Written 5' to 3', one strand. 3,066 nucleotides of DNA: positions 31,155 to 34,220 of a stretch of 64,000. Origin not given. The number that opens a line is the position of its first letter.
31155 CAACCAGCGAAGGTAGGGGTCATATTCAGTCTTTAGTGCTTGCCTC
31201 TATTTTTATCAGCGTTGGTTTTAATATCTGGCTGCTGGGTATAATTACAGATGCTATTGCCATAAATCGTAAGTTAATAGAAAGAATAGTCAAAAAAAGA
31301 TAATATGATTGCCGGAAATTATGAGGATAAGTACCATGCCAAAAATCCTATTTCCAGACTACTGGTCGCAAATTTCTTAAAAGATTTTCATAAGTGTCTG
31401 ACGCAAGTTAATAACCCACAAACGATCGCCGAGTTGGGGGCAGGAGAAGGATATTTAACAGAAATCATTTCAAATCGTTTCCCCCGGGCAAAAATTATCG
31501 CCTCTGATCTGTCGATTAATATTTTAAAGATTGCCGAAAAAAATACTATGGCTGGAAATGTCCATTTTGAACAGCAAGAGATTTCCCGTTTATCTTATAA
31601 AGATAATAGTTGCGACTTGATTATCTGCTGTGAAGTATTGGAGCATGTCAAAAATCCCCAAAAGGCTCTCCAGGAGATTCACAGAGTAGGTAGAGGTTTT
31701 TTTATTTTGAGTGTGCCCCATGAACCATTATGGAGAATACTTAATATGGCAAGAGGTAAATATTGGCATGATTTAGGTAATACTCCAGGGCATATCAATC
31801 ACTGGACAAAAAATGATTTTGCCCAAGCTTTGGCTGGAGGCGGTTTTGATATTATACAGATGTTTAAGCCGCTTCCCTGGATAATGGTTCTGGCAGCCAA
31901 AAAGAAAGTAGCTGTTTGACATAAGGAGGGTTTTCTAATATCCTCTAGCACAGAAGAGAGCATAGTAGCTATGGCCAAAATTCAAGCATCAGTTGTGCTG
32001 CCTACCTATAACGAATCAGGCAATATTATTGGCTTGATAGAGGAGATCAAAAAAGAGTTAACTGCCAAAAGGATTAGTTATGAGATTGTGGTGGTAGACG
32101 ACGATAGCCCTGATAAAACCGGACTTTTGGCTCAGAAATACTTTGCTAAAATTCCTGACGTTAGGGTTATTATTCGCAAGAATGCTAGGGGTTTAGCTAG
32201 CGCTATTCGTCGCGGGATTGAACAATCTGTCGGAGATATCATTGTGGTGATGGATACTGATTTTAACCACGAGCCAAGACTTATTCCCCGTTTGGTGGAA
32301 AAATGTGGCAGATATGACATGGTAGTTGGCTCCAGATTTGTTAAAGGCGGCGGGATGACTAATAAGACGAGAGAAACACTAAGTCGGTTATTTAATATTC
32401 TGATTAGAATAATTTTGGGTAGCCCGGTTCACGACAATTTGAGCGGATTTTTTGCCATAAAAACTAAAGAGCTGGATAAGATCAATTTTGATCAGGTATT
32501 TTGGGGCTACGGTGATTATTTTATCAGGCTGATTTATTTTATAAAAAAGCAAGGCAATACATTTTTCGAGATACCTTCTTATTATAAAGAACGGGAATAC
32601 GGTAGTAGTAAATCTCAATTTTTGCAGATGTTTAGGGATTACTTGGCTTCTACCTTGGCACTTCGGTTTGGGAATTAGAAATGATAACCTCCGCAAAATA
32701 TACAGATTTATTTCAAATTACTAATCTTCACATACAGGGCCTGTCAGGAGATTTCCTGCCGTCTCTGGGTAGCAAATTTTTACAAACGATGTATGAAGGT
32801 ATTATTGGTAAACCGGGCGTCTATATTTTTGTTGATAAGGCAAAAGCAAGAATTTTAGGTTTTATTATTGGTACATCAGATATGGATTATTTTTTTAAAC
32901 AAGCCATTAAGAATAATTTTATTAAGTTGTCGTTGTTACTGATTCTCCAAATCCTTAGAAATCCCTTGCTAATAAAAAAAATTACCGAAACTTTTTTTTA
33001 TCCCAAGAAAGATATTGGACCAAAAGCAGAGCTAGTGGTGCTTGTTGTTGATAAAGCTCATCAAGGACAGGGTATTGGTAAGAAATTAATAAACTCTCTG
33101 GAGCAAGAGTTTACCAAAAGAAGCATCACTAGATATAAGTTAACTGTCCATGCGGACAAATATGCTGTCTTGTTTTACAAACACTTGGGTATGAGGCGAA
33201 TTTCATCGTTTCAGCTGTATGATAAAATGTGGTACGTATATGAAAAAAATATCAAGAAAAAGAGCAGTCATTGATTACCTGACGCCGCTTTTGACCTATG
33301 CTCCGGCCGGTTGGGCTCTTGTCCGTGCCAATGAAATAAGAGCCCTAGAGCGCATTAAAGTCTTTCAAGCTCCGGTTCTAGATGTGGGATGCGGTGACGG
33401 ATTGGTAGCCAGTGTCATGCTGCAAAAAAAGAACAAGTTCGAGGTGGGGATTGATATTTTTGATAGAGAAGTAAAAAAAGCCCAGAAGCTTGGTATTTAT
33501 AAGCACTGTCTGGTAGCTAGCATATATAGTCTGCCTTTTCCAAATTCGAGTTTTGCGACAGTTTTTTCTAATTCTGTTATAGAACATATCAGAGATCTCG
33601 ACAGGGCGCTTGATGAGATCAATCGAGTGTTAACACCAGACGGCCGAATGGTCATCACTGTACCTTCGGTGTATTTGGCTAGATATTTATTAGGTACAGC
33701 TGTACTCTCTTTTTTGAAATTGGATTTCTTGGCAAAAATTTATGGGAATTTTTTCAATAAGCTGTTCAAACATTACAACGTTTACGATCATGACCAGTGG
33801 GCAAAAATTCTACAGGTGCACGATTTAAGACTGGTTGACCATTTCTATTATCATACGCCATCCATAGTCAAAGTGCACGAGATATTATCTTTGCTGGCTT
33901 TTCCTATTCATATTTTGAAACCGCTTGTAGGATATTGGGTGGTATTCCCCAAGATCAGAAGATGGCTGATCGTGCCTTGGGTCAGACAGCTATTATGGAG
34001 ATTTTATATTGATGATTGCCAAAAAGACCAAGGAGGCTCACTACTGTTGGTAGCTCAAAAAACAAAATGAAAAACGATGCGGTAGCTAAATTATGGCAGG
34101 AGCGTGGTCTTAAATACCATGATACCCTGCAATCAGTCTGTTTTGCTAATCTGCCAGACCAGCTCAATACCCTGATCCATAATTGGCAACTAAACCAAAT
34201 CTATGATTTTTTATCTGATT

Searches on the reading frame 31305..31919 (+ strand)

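Call 8: search_protein_families(library=pfam, proteins=[window:31305-31919:+], max_evalue=0.01)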
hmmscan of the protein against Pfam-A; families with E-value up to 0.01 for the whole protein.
window:31305-31919:+ (204 aa): 13 families
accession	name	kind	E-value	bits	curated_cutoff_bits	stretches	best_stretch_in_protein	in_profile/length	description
PF08241.18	Methyltransf_11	-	1.3e-18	67.9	21.2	1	43-129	2-87/95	Methyltransferase domain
PF13489.12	Methyltransf_23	-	1.6e-17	64.2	27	1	29-185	14-163/164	Methyltransferase domain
PF13649.12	Methyltransf_25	-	6.8e-17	62.4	27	1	41-128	1-92/97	Methyltransferase domain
PF13847.12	Methyltransf_31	-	7.4e-16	58.6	27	1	40-134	6-108/145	Methyltransferase domain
PF08242.18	Methyltransf_12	-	2.3e-13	51.1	30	1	43-128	2-91/98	Methyltransferase domain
PF01209.24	Ubie_methyltran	-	2e-07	31.1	20.1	1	8-128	18-142/233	ubiE/COQ5 methyltransferase family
PF07021.18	MetW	-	7.7e-07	29.4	21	1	26-145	2-117/193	Methionine biosynthesis protein MetW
PF05219.18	DREV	-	3.2e-06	26.9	26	1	34-129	91-178/265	DREV methyltransferase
PF05175.20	MTS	-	7.9e-06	26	23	1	35-108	30-104/170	Methyltransferase small domain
PF13679.12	Methyltransf_32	-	0.00023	21.6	27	1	22-96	10-92/143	Methyltransferase domain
PF05148.21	Methyltransf_8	-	0.00086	19.7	27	1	25-130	60-149/219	Hypothetical methyltransferase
PF05401.17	NodS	-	0.0017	18.7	24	1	40-120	46-124/201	Nodulation protein S (NodS)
PF01728.25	FtsJ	-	0.003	18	24.1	1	36-108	20-97/181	FtsJ-like methyltransferase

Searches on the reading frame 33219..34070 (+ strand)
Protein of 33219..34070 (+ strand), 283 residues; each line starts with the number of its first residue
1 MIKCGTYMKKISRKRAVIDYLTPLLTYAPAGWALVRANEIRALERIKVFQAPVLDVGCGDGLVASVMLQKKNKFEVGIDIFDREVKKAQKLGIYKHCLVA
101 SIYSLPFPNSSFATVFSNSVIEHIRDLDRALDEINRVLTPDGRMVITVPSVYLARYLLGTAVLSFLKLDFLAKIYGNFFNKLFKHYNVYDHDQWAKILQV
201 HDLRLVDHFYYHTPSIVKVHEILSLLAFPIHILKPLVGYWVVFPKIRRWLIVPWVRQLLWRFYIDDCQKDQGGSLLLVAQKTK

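Call 8: search_protein_families(library=pfam, proteins=[window:33219-34070:+], max_evalue=0.01)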
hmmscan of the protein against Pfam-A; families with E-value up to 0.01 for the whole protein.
window:33219-34070:+ (283 aa): 11 families
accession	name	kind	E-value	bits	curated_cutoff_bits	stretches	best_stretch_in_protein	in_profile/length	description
PF08241.18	Methyltransf_11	-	3e-20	73.1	21.2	1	54-146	1-95/95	Methyltransferase domain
PF13489.12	Methyltransf_23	-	6.6e-17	62.2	27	1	51-207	24-163/164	Methyltransferase domain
PF13649.12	Methyltransf_25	-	5.6e-15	56.2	27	1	53-142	1-97/97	Methyltransferase domain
PF13847.12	Methyltransf_31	-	1.7e-13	51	27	1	52-150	6-113/145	Methyltransferase domain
PF08242.18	Methyltransf_12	-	1.4e-11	45.4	30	1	54-143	1-97/98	Methyltransferase domain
PF03141.22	Methyltransf_29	-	3.3e-06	26.4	23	1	53-152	121-223/506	Putative S-adenosyl-L-methionine-dependent methyltransferase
PF08003.17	Methyltransf_9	-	1.3e-05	24.8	23.8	1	52-147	118-218/315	Protein of unknown function (DUF1698)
PF07021.18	MetW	-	6.5e-05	23.1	21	1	52-149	16-110/193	Methionine biosynthesis protein MetW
PF01209.24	Ubie_methyltran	-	7.7e-05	22.6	20.1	1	52-147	50-152/233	ubiE/COQ5 methyltransferase family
PF05175.20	MTS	-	0.0024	18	23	1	49-83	31-63/170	Methyltransferase small domain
PF06325.19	PrmA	-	0.0043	17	22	1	40-145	152-257/296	Ribosomal protein L11 methyltransferase (PrmA)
